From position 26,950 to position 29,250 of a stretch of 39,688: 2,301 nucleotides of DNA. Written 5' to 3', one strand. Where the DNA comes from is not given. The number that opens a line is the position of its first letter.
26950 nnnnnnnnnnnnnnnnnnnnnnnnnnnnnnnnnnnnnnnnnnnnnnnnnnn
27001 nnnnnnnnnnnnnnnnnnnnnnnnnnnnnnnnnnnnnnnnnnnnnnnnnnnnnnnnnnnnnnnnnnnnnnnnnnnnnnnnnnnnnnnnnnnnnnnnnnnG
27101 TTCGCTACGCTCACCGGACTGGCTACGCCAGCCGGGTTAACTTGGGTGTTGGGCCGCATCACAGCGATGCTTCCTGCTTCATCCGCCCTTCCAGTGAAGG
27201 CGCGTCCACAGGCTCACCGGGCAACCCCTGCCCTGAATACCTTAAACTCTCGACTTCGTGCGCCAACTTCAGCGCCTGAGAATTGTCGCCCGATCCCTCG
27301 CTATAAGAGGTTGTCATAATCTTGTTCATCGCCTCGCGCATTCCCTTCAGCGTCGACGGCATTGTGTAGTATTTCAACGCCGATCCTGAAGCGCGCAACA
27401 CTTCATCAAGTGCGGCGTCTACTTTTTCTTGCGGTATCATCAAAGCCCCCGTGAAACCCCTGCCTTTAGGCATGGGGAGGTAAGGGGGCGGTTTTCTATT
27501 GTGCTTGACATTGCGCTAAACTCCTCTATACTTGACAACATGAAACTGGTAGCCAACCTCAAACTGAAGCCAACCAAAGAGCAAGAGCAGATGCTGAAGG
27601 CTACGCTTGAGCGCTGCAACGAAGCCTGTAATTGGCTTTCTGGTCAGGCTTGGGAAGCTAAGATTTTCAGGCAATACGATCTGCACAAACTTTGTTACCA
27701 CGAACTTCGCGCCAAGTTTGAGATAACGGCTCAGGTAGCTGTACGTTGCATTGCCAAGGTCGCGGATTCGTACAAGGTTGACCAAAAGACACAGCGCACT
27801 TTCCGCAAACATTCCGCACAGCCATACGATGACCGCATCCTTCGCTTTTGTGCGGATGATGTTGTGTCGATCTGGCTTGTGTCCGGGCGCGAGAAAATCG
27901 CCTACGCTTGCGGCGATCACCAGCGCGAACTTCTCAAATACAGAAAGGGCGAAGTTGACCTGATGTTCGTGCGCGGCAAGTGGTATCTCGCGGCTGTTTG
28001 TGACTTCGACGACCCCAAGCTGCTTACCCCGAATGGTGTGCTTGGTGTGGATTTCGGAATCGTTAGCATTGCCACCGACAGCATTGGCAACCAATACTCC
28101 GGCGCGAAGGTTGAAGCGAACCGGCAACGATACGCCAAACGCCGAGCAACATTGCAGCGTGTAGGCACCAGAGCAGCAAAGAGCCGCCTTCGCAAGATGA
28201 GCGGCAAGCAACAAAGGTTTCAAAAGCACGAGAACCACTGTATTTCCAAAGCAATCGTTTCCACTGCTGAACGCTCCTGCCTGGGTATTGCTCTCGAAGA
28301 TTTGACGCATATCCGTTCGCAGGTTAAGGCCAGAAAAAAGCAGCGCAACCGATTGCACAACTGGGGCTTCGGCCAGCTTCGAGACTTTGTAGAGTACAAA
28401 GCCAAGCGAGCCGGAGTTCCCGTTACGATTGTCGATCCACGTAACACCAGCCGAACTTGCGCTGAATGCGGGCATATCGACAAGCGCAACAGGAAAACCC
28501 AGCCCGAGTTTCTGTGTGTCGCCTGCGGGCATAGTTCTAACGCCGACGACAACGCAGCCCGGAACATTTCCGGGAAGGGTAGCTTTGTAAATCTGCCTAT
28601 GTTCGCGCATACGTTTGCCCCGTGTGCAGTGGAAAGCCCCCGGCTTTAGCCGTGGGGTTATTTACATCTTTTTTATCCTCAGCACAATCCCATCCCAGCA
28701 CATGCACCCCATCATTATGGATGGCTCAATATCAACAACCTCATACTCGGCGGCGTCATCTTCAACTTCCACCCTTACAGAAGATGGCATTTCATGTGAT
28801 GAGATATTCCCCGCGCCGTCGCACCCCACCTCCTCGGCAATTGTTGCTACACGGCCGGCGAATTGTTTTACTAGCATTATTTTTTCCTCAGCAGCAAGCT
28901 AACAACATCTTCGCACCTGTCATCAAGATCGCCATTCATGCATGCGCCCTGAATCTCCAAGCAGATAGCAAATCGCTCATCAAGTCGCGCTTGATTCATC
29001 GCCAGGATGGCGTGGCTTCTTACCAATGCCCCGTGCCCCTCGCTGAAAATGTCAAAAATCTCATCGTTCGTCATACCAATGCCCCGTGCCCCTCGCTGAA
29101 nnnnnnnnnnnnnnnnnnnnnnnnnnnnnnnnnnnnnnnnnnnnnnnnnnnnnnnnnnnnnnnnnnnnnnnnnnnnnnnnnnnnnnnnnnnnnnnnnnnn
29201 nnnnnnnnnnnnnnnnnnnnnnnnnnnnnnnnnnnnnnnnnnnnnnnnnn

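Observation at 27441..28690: TnpA-less IS608-like TnpB element, with its own near-consensus promoter, inserted head-on into the early-left operon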

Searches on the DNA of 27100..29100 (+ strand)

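Call 4: search_dna_similar(query=window:27100-29100:+, collection=phages, mode=near, max_rows=30)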
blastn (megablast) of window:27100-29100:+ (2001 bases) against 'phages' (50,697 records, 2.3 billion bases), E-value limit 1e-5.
No match.

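Call 7: search_dna_similar(query=window:27100-29100:+, collection=phages, mode=distant, max_rows=30)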
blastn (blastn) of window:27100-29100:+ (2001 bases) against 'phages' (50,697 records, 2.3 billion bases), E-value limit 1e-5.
No match.

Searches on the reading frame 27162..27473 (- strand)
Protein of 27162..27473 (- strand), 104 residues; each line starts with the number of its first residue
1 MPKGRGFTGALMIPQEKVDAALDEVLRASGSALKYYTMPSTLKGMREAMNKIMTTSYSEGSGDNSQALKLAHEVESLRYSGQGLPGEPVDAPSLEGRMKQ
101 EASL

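Call 6: search_protein_families(library=pfam, proteins=[window:27162-27473:-], max_evalue=0.01)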
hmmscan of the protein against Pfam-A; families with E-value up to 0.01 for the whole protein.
window:27162-27473:- (104 aa): 0 families

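Call 30: find_homologous_proteins(query=window:27162-27440:-, max_evalue=0.00001)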
Query window:27162-27440:- (93 aa): 6 proteins with E <= 0.00001 among 6 candidates.
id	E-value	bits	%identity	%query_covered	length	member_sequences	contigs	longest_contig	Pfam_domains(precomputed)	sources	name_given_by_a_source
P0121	4.6e-50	185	98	100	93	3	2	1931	-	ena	-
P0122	4.7e-28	115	92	69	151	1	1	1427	-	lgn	-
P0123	8.7e-14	69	55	76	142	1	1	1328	-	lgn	-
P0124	3.8e-10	58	44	97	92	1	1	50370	-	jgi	jgi:hypothetical protein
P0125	6.3e-9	54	79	42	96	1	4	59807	-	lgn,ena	-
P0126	3.3e-7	48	80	38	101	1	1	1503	-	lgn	-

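Call 31: find_encoding_contigs(protein=P0121, flank=2500, max_places=4)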
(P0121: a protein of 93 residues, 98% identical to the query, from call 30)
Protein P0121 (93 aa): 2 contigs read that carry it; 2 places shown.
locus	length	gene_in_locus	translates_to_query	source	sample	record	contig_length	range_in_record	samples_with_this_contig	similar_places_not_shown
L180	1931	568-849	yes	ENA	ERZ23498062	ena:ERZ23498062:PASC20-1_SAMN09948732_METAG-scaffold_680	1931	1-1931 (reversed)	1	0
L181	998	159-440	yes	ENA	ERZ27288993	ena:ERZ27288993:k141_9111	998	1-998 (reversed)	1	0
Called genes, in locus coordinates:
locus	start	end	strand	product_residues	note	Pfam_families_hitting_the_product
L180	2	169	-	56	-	?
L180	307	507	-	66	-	-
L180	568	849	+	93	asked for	-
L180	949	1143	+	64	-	-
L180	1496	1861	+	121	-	-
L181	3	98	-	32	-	?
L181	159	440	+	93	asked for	-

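Call 32: find_encoding_contigs(protein=P0122, flank=2500, max_places=4)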
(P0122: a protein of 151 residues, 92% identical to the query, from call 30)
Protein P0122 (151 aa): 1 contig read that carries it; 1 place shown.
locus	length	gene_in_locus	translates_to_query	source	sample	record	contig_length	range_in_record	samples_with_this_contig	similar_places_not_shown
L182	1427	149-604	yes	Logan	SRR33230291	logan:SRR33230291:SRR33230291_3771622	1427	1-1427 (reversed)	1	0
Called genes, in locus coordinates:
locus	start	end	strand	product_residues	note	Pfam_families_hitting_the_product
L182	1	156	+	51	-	?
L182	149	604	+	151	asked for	-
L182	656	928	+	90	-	-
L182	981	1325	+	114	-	-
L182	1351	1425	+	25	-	?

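Call 33: find_encoding_contigs(protein=P0125, flank=3000, max_places=4)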
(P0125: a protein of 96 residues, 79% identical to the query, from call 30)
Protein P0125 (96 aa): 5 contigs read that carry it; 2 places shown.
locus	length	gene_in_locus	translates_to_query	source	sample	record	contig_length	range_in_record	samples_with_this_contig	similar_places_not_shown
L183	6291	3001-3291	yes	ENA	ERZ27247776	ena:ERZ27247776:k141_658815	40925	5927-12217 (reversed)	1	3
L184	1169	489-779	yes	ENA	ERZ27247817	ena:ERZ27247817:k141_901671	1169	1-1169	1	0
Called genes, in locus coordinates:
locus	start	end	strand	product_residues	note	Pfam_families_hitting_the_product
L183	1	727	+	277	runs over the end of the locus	PF13362:Toprim_3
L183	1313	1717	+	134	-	-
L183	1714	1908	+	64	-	-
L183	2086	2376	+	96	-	-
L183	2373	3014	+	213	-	PF04542:Sigma70_r2, PF04545:Sigma70_r4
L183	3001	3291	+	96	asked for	-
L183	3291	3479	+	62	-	-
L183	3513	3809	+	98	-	-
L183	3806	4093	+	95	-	-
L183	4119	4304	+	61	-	-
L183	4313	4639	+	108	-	-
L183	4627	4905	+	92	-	PF16786:RecA_dep_nuc (weak)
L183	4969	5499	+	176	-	-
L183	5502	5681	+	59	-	-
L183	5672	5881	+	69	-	-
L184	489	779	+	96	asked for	-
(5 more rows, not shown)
